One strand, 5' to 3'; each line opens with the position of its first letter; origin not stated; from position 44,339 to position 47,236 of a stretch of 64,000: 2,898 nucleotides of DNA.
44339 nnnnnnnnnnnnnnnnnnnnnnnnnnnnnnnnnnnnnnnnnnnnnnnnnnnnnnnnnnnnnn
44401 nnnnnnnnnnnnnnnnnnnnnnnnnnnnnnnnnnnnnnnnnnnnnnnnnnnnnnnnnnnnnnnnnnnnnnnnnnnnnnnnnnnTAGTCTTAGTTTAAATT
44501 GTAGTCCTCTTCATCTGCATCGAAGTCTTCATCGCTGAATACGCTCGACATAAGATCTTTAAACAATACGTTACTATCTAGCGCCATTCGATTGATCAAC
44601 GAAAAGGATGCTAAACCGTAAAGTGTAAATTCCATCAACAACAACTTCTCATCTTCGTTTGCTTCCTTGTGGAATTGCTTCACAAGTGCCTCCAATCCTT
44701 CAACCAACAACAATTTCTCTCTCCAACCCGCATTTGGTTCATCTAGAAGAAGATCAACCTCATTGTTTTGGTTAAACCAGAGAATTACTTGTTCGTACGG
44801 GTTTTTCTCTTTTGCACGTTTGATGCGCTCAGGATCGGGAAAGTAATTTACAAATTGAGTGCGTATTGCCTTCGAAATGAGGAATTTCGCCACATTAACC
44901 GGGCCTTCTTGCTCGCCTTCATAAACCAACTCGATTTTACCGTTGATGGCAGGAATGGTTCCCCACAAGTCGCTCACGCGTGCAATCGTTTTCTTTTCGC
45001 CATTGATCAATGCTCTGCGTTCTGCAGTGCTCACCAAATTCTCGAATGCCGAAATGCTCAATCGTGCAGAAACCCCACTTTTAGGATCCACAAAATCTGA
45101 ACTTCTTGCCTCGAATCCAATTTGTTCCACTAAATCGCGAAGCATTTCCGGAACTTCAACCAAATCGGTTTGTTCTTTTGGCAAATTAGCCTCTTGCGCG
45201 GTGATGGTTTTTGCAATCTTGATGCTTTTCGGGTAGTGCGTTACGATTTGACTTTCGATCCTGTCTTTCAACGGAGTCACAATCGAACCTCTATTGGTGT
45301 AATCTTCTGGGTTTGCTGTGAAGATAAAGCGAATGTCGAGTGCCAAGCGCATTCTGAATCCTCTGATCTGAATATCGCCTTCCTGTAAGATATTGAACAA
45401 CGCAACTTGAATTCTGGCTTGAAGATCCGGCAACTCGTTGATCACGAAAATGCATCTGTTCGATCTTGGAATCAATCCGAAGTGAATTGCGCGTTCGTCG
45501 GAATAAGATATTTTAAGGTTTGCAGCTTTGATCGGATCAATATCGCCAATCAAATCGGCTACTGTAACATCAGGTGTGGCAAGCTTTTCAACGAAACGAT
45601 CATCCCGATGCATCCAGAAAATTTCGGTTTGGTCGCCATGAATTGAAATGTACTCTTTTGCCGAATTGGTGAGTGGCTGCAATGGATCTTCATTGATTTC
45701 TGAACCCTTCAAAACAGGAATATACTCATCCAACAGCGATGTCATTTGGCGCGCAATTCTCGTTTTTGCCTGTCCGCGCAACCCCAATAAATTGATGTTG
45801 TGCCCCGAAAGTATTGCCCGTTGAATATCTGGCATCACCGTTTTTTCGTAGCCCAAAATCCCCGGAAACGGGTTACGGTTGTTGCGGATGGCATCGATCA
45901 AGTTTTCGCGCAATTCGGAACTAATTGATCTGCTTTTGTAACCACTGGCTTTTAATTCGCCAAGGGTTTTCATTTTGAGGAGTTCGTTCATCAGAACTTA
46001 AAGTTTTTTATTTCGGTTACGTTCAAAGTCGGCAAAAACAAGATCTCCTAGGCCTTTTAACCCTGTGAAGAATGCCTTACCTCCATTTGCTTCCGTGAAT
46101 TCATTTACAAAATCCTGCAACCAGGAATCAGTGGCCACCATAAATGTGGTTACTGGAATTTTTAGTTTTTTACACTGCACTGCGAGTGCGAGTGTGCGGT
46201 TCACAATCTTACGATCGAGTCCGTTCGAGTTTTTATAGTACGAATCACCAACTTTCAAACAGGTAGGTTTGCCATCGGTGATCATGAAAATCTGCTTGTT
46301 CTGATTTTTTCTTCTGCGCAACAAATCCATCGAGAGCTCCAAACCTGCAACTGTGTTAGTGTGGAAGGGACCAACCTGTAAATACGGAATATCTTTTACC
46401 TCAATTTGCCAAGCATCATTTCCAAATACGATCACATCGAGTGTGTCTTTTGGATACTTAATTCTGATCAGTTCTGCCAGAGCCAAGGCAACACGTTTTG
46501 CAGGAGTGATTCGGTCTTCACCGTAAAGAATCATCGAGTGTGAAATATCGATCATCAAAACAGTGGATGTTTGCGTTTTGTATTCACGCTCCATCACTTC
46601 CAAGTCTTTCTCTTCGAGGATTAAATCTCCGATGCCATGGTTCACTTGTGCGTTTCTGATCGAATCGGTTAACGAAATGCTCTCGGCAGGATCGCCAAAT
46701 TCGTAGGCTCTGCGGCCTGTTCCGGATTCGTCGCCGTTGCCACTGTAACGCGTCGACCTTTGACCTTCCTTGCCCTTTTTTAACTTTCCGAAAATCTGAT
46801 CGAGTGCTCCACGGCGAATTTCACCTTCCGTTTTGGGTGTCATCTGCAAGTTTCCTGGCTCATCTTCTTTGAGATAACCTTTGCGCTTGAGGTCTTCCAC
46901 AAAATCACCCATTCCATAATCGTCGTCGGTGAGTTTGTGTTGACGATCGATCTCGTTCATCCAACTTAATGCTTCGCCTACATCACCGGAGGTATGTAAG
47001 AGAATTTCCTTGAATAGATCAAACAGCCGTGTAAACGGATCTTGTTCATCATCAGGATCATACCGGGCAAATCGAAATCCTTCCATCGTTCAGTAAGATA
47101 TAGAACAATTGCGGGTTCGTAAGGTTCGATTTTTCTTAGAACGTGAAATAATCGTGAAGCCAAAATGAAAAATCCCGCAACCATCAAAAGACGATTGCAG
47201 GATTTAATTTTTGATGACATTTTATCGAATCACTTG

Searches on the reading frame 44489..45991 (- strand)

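Call 80: search_protein_families(library=pfam, proteins=[window:44489-45991:-], max_evalue=0.00001)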
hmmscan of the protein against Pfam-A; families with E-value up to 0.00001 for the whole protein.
window:44489-45991:- (500 aa): 1 family
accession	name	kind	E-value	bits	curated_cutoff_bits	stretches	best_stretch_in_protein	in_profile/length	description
PF07728.20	AAA_5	-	3.2e-08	34.1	22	0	131-244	26-138/139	AAA domain (dynein-related subfamily)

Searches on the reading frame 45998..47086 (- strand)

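Call 80: search_protein_families(library=pfam, proteins=[window:45998-47086:-], max_evalue=0.00001)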
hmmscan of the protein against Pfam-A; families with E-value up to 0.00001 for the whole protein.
window:45998-47086:- (362 aa): 1 family
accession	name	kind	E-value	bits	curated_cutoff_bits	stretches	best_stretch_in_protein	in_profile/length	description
PF13519.12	VWA_2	-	2.8e-08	34.8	27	1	175-273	1-107/107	von Willebrand factor type A domain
